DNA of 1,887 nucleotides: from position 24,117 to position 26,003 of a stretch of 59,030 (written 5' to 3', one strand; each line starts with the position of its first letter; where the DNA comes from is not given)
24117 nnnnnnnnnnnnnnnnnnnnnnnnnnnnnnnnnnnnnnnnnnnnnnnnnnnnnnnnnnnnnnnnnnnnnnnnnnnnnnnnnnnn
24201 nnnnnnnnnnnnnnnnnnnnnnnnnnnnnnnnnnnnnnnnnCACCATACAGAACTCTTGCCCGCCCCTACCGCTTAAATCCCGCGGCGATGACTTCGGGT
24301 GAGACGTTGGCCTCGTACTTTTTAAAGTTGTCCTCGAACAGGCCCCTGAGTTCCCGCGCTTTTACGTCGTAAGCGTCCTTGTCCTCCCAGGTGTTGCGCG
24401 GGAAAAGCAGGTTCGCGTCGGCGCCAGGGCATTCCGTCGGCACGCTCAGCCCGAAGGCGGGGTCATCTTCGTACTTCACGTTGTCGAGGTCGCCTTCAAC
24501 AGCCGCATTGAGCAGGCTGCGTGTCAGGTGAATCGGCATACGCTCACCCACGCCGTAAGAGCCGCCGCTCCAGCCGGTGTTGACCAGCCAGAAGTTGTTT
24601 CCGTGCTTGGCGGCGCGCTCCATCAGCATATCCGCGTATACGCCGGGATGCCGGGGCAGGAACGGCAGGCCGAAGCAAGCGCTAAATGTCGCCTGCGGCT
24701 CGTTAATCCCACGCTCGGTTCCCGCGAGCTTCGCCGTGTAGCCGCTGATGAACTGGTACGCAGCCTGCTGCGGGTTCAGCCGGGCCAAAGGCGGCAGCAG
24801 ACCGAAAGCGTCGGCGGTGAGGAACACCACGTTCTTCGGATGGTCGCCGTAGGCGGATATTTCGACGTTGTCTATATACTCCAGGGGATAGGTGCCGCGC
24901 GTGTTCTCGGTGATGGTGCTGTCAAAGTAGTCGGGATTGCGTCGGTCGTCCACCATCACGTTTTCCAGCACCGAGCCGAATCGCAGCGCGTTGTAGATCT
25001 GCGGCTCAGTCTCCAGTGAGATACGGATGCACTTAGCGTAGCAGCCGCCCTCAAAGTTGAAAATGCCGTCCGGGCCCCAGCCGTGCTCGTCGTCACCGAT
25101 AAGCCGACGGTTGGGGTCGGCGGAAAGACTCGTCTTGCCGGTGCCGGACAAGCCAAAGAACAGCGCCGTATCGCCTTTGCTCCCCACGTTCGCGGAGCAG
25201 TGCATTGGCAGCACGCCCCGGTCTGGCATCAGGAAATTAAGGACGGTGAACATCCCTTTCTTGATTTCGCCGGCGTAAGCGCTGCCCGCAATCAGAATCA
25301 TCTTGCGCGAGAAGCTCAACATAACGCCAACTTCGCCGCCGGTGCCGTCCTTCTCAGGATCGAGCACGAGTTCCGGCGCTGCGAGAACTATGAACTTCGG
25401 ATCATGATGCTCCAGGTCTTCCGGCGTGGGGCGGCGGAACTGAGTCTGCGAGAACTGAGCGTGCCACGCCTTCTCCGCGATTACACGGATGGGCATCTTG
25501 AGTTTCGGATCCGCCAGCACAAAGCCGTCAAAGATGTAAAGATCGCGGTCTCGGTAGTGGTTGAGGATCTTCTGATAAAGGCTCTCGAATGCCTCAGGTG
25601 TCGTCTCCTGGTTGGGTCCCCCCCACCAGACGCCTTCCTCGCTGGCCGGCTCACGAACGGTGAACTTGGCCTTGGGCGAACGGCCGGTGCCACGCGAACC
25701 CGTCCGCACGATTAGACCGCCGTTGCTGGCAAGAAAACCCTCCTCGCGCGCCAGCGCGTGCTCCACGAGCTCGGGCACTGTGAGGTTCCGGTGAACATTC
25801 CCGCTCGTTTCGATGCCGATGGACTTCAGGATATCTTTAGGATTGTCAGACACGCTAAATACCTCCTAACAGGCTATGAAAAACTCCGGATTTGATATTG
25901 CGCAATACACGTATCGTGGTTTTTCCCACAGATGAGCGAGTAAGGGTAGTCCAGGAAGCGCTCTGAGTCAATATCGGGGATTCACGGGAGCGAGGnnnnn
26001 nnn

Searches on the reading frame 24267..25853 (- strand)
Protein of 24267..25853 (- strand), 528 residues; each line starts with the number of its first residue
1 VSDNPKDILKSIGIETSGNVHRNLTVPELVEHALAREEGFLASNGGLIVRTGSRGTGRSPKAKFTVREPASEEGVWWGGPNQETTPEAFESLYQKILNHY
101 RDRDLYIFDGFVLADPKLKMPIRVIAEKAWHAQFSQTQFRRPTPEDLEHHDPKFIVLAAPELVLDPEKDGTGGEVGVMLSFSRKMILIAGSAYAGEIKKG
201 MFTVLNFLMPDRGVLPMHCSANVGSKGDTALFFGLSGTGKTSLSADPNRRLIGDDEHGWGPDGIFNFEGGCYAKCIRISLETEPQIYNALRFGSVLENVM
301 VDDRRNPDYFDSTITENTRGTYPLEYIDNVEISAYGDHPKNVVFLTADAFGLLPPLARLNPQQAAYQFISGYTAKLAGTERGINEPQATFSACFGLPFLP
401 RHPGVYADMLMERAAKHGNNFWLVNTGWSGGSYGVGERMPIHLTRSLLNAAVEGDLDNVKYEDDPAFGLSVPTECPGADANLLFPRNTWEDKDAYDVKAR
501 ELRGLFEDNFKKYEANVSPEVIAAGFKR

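Call 63: search_protein_families(library=pfam, proteins=[window:24267-25853:-], max_evalue=0.001)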
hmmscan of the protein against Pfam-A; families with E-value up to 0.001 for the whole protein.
window:24267-25853:- (528 aa): 1 family
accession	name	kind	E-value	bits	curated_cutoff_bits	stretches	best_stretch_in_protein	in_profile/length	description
PF01293.25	PEPCK_ATP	-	3e-203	676.2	26.5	1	19-480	2-464/465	Phosphoenolpyruvate carboxykinase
